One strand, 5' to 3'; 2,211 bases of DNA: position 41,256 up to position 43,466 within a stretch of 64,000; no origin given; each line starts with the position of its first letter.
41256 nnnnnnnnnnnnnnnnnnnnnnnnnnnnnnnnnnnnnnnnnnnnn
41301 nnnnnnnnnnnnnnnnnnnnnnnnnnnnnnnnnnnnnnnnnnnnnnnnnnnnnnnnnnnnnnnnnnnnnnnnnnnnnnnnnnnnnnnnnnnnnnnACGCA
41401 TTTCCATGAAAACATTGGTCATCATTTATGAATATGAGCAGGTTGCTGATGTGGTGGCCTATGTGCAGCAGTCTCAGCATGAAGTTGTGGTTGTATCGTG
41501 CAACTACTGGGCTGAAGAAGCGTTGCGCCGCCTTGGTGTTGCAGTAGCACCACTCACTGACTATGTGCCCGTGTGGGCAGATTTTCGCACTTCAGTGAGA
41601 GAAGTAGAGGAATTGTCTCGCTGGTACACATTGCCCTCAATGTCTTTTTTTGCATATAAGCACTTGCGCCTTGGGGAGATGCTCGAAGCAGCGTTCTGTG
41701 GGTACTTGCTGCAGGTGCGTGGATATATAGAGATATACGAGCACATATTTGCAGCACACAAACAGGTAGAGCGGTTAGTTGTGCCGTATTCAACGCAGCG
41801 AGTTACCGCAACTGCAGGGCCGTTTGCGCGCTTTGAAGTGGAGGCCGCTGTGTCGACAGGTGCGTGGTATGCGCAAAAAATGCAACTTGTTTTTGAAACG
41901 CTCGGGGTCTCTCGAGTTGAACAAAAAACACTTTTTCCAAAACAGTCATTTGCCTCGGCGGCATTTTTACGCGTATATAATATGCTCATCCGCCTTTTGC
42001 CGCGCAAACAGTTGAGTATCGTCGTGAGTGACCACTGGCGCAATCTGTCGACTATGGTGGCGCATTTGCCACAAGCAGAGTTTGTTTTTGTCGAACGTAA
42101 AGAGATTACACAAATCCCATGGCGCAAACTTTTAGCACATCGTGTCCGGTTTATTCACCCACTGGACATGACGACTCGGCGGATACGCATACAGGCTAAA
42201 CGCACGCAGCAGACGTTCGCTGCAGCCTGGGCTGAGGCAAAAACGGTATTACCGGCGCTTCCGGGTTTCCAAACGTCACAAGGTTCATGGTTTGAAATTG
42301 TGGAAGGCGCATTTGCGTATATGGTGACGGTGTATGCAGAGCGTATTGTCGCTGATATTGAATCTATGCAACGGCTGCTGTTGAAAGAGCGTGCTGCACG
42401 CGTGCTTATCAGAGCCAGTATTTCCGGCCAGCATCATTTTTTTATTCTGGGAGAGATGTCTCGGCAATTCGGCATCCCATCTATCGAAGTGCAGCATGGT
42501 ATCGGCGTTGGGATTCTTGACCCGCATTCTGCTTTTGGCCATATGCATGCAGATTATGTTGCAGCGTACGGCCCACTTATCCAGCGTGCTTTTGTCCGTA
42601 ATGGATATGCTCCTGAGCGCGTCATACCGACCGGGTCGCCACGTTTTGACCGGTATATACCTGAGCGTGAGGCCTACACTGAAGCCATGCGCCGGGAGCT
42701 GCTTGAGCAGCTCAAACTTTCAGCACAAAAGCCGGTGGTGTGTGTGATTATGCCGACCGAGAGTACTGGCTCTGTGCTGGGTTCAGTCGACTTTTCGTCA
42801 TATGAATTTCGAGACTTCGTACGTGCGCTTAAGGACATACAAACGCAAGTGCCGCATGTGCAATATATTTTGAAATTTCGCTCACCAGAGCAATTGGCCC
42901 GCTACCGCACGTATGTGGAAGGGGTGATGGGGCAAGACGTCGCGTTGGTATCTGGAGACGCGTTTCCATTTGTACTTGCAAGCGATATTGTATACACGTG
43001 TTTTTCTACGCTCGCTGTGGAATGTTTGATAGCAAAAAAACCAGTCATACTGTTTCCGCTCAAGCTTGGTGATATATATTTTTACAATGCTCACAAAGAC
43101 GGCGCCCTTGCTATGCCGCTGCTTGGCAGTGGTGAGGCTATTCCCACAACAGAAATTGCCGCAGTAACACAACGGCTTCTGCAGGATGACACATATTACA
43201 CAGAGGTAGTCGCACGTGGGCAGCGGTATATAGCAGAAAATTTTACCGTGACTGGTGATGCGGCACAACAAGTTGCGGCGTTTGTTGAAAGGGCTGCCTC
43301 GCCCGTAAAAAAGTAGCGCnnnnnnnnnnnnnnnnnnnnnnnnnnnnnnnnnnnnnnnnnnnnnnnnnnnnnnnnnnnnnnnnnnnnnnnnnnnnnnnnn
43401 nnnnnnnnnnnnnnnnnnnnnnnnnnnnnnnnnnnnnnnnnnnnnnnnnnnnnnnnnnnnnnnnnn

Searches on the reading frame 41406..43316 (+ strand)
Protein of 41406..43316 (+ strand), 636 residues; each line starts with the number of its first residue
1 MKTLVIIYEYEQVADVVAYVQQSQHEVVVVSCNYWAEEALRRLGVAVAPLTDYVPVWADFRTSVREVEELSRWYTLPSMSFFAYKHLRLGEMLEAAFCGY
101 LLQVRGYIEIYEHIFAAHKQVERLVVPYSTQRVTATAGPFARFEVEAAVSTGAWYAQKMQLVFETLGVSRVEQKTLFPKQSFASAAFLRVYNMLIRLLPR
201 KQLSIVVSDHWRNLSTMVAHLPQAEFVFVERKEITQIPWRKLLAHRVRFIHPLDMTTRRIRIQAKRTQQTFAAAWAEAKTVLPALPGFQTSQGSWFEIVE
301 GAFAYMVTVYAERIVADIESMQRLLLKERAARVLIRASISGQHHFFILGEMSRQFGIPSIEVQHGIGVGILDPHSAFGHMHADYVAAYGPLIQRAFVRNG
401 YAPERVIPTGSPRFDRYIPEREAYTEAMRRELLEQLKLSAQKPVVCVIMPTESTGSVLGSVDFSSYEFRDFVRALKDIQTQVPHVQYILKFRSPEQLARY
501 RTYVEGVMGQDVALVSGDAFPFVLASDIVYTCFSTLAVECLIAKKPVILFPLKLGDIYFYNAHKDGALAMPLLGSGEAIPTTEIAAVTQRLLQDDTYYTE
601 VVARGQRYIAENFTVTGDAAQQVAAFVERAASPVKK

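Call 14: search_protein_families(library=pfam, proteins=[window:41406-43316:+])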
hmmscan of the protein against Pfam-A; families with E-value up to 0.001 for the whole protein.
window:41406-43316:+ (636 aa): 1 family
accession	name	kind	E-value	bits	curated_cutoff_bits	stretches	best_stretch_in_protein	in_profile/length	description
PF04464.20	Glyphos_transf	-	7.1e-06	25.7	22.1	1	380-601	133-341/367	CDP-Glycerol:Poly(glycerophosphate) glycerophosphotransferase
